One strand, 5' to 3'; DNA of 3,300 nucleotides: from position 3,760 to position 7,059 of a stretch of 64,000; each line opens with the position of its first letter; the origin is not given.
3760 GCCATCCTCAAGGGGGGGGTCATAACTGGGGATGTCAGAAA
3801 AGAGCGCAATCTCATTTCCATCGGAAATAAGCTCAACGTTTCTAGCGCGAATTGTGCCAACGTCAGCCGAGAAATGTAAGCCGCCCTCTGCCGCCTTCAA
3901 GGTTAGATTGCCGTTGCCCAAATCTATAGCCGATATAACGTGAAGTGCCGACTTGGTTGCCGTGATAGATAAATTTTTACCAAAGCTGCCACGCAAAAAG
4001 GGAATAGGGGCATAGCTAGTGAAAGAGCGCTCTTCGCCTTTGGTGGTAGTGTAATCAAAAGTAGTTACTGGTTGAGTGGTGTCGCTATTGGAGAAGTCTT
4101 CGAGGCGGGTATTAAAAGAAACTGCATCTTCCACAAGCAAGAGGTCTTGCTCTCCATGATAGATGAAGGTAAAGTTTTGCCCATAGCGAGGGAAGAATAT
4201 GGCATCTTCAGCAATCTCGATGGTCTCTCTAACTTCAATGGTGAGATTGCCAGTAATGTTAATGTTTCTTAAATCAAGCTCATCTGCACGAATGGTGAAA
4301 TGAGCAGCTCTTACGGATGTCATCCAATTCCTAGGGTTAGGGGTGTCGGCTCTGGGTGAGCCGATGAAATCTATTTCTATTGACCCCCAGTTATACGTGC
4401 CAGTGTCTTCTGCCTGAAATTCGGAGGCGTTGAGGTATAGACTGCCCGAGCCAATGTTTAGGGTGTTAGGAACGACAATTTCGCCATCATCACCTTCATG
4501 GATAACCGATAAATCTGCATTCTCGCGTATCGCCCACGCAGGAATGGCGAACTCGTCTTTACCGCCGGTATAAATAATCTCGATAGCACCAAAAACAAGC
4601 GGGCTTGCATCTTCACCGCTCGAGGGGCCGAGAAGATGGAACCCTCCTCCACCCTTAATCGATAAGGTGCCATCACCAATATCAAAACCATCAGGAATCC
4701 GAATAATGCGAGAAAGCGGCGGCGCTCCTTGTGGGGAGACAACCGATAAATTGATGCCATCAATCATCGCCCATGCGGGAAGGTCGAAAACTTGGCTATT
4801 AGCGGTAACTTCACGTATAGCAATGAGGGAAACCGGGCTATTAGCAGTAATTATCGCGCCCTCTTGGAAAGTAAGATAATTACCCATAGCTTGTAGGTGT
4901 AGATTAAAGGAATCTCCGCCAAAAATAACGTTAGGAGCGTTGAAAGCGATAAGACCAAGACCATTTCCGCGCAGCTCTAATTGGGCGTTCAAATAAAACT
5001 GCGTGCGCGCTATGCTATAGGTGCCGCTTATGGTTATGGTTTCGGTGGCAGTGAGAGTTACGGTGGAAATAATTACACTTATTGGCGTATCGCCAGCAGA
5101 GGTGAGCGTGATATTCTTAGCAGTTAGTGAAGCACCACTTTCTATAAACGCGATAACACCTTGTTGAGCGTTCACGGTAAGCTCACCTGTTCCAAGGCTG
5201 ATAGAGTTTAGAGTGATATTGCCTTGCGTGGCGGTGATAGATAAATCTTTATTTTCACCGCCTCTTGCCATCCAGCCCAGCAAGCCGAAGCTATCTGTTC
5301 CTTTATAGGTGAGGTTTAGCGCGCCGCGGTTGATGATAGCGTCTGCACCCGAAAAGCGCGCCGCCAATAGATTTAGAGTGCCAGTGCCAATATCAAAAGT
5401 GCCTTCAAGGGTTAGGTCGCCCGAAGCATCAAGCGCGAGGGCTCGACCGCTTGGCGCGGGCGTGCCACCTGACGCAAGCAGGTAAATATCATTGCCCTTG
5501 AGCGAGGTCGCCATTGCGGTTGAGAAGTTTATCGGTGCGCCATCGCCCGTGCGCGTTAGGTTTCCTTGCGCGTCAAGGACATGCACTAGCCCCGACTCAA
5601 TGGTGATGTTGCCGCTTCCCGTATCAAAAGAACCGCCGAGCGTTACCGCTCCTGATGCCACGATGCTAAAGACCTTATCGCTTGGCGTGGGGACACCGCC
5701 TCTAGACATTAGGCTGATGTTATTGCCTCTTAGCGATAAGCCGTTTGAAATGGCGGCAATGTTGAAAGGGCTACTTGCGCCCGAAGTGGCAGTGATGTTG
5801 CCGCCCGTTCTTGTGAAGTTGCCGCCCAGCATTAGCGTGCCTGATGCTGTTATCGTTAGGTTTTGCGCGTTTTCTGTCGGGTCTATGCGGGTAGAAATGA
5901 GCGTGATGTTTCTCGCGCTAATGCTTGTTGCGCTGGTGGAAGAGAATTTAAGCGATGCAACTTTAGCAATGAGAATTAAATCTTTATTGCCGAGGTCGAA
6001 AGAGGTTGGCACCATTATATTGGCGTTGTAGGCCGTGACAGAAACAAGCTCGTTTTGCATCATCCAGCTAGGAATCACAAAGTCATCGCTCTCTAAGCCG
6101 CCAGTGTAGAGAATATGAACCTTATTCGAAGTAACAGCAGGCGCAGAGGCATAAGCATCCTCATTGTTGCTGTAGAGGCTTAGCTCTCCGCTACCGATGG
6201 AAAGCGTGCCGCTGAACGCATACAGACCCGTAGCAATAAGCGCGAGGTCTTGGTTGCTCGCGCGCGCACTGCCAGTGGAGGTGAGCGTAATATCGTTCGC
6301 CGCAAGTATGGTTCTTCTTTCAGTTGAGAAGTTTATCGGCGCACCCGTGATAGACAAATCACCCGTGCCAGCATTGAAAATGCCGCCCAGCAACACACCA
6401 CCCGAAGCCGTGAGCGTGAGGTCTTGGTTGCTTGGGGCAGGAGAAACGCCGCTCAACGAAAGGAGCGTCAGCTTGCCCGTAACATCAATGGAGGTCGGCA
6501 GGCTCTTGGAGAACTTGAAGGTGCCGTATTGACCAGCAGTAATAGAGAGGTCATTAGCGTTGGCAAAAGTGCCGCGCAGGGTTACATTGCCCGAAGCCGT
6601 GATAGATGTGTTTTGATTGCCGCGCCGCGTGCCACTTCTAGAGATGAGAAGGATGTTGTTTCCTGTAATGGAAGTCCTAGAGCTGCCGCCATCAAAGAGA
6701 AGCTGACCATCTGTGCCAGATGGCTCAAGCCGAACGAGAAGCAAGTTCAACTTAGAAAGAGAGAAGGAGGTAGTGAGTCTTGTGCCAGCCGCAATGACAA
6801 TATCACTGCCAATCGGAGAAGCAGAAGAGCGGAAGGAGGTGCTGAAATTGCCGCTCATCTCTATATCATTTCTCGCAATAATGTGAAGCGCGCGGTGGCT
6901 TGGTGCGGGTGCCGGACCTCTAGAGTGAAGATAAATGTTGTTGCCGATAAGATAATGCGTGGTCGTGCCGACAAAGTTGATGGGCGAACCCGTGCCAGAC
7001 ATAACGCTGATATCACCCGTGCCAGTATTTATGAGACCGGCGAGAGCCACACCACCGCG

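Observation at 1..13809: A 13.8-kb minus-strand ORF (>=4603 codons) missing from the ORF track: a giant TpsA/FHA-like exoprotein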

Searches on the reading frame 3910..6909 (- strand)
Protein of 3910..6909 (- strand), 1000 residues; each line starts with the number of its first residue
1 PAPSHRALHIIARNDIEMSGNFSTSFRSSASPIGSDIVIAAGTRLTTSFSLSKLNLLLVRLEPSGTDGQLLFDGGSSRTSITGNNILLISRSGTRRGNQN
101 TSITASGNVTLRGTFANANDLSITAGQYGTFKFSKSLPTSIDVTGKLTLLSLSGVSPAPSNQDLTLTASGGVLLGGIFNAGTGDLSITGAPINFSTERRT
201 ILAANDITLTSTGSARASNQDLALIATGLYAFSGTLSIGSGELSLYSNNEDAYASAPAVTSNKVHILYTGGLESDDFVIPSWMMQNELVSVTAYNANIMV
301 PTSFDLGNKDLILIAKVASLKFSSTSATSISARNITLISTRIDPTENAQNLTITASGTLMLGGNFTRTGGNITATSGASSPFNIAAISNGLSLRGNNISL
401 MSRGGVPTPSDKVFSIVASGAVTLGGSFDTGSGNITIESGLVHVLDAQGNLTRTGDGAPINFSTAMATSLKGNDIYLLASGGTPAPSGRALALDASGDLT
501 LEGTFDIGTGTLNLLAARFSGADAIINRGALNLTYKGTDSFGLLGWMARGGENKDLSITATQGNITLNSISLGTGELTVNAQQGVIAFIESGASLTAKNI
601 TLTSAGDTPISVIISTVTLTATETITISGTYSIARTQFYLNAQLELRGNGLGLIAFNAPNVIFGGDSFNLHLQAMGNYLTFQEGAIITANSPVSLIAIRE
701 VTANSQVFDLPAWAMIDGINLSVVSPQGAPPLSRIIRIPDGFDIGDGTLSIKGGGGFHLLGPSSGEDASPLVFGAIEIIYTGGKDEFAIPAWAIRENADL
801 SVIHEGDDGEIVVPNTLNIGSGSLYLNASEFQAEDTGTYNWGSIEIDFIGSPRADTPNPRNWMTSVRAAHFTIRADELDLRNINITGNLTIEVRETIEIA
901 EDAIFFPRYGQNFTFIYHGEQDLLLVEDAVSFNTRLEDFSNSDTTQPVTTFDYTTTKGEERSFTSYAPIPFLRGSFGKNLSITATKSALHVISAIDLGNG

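Call 69: search_protein_families(library=pfam, proteins=[window:3910-6909:-], max_evalue=1)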
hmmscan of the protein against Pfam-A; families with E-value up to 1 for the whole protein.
window:3910-6909:- (1000 aa): 4 families
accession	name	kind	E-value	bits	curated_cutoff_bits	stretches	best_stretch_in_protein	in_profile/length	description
PF19403.5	SpaA_2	-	0.17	12.9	25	1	590-636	16-62/96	Prealbumin-like fold domain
PF24879.1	DUF7737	-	0.27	11.7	27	1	562-623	31-91/103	Domain of unknown function (DUF7737)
PF21631.3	A9CJY8-like_N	-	0.35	10.9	27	0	278-292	13-27/45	A9CJY8-like, N-terminal domain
PF24078.1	Beta-sol_PIC_HAP1_IgA0_2nd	-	0.58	10.4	27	0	158-197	8-47/173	PIC/HAP1/IgA0 second beta-solenoid repeat region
